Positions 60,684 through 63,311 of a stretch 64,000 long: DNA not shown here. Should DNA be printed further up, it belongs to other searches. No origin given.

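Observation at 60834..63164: Unusual single-polypeptide fusion: thioredoxin-reductase-like flavoprotein / 2x CNB / 4x Cys-cluster ferredoxin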

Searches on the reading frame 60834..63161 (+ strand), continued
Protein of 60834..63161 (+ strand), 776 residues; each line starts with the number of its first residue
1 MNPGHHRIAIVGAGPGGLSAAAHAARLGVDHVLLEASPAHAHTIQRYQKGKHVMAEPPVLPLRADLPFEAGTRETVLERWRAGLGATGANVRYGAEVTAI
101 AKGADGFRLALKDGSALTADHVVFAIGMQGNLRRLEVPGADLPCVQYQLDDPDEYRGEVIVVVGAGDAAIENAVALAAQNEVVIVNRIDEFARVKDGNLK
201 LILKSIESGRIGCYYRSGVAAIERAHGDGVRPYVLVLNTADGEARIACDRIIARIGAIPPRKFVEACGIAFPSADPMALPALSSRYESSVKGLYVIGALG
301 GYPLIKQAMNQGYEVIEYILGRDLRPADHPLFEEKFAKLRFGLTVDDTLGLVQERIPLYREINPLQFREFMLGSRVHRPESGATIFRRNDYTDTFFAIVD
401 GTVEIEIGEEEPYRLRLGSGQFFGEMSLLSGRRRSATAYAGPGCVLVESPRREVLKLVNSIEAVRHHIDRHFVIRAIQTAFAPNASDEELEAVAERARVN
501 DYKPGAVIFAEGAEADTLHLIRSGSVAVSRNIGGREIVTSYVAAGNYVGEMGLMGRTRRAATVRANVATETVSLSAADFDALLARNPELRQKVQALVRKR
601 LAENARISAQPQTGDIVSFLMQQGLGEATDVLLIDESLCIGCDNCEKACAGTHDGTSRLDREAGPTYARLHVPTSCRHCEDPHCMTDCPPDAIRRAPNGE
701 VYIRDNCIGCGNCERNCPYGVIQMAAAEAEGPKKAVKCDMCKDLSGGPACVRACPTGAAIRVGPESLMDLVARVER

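Call 34: search_solved_structures(query=A2, max_evalue=0.00001)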
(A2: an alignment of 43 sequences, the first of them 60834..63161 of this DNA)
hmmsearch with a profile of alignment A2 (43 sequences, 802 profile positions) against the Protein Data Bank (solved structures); distinct sequences matched with E-value up to 0.00001: 247 (the best 60 are shown).
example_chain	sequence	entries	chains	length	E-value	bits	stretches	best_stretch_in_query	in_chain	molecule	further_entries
9ya0_MA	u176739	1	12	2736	3.2e-37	131.3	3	474-581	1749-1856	PCR12, TGME49_219070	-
7a7b_A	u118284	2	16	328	6e-25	90.7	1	3-298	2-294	YpdA family putative bacillithiol disulfide reductase Bdr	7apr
5ezr_A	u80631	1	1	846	1.2e-23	86.4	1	368-509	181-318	cGMP-dependent protein kinase, putative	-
4rz7_A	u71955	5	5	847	1.3e-23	86.3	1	367-510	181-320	cGMP-dependent protein kinase, putative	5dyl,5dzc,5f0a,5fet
9p74_A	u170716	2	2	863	1.4e-23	86.2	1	367-510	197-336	cGMP-dependent protein kinase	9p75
5dyk_A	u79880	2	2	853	4.5e-22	81.3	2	354-512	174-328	CGMP-dependent protein kinase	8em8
5kbf_A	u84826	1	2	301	4.7e-22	81.2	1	355-592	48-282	CAMP-dependent protein kinase regulatory subunit, putative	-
7qv7_A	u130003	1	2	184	7e-22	80.6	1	631-800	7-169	Hydrogen dependent carbon dioxide reductase subunit HycB3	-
7z0s_B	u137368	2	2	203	3.8e-21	78.2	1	631-788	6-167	Formate hydrogenlyase subunit 2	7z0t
3of1_A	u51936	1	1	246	1.3e-20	76.4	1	357-582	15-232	cAMP-dependent protein kinase regulatory subunit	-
5j3u_A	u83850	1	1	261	1.5e-20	76.3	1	473-594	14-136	Protein Kinase A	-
7qv7_B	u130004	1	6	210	6.3e-20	74.1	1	633-795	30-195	Hydrogen dependent carbon dioxide reductase subunit HycB4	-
7a76_A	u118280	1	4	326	2.4e-19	72.2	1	3-298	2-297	THIOREDOXIN REDUCTASE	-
7ssb_A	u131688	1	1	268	2.2e-18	69.1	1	382-581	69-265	cGMP-dependent protein kinase 1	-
6rsx_A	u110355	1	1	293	2.4e-18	68.9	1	367-593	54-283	Regulatory Subunit of Protein Kinase A (cAMP-dependent) from Euglena gracilis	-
6cz7_B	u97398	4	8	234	1.3e-17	66.5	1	631-785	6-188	4Fe-4S ferredoxin, iron-sulfur binding domain protein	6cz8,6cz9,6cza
2zbw_A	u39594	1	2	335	8e-15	57.3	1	95-301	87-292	Thioredoxin reductase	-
3ab1_A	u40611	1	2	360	3.5e-14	55.1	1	6-301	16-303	Ferredoxin--NADP reductase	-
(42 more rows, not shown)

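Call 38: search_protein_families(library=pfam, proteins=[L038:15212-18703:+, L041:7088-8128:+, L025:5340-6611:-, L028:7916-9667:-, L025:6665-8425:+, L070:8243-9901:+, L018:1444-3150:+, L056:713-2869:-], max_evalue=0.001)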
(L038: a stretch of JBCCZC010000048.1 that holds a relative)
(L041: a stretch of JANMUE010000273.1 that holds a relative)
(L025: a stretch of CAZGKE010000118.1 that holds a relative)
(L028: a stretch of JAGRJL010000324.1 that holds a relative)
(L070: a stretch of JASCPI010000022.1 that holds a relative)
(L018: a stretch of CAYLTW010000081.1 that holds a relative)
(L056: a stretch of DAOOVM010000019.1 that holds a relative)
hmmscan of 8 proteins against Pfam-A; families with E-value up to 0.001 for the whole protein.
L038:15212-18703:+ (1164 aa): 3 families
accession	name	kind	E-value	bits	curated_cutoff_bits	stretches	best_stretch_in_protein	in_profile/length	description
PF08309.17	LVIVD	-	5.4e-09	35.7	20.2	0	1115-1154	2-41/42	LVIVD repeat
PF14537.11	Cytochrom_c3_2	-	5.4e-07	30.4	25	0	548-601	2-48/79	Cytochrome c3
PF14522.11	Cytochrome_C7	-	1.5e-05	25.1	24.8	0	45-85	7-53/67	Cytochrome c7 and related cytochrome c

L041:7088-8128:+ (346 aa): 0 families

L025:5340-6611:- (423 aa): 1 family
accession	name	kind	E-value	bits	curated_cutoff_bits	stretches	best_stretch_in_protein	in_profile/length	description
PF04551.19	GcpE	-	5e-111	371.5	32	1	18-403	3-342/343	GcpE protein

L028:7916-9667:- (583 aa): 0 families

L025:6665-8425:+ (586 aa): 0 families

L070:8243-9901:+ (552 aa): 0 families

L018:1444-3150:+ (568 aa): 1 family
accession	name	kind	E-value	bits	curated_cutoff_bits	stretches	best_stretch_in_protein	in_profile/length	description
PF04773.18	FecR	-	3.6e-09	37.4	24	1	64-159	1-80/97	FecR protein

L056:713-2869:- (718 aa): 1 family
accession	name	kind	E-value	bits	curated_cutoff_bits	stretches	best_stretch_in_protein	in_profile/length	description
PF13336.12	AcetylCoA_hyd_C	-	9.7e-33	113.7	23.7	1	435-599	1-154/154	Acetyl-CoA hydrolase/transferase C-terminal domain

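Call 47: predict_structure(alignment_id=A2)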
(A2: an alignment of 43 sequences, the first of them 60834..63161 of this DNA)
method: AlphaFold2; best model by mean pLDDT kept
length: 776 residues; sequences in the alignment: 43
mean_pLDDT: 71.4   pTM: 0.61
mean pLDDT of the five models: 71.4, 69.5, 69.1, 68.0, 65.0
residues with pLDDT >= 90: 169; 70-90: 308; 50-70: 135; < 50: 164
segments of 3 or more residues with pLDDT < 50: 426-431, 610-618, 620-630, 638-761
pLDDT, mean of each block of 10 residues (from residue 1): 82 91 96 88 75 68 87 89 92 90 91 93 77 81 83 84 82 87 78 69 86 87 82 91 91 75 82 70 85 80 74 95 89 89 90 89 79 90 84 83 80 82 61 73 91 72 76 74 72 80 82 80 66 56 62 62 73 79 69 63 51 45 43 49 44 35 31 31 38 38 41 39 33 33 37 41 51 49
secondary structure, 60 per line:
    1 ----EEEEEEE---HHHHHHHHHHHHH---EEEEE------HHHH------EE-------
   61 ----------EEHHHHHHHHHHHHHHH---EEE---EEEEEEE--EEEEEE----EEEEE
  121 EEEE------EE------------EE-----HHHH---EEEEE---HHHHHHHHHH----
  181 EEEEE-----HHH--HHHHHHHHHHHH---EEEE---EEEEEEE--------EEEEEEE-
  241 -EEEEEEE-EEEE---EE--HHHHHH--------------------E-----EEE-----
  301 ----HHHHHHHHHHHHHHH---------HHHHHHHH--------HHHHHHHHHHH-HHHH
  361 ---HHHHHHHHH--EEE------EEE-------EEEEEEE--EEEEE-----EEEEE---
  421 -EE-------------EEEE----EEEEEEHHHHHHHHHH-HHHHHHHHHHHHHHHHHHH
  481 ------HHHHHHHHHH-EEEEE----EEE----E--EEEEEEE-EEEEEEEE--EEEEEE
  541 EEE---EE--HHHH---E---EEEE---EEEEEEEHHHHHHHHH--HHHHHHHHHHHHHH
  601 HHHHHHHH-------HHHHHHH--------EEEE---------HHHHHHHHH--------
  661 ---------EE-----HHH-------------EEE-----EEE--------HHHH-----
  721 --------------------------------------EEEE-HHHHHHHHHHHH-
elements in order (helices of 4 or more, strands of 3 or more residues): E5-11 H15-27 E31-35 H42-45 H73-87 E91-93 E97-103 E106-111 E116-124 H152-155 E159-163 H167-176 E181-185 H196-207 E211-214 E218-224 E233-239 E242-248 E250-253 H261-266 E293-295 H305-319 H329-336 H345-355 H357-360 H364-372 E375-377 E384-386 E394-400 E403-407 E413-417 E437-440 E445-450 H451-460 H462-480 H487-496 E498-502 E507-509 E517-523 E525-532 E535-543 H551-554 E562-565 E569-575 H576-584 H587-608 H616-622 E631-634 H644-652 E693-695 E701-703 H712-715 E759-762 H764-775
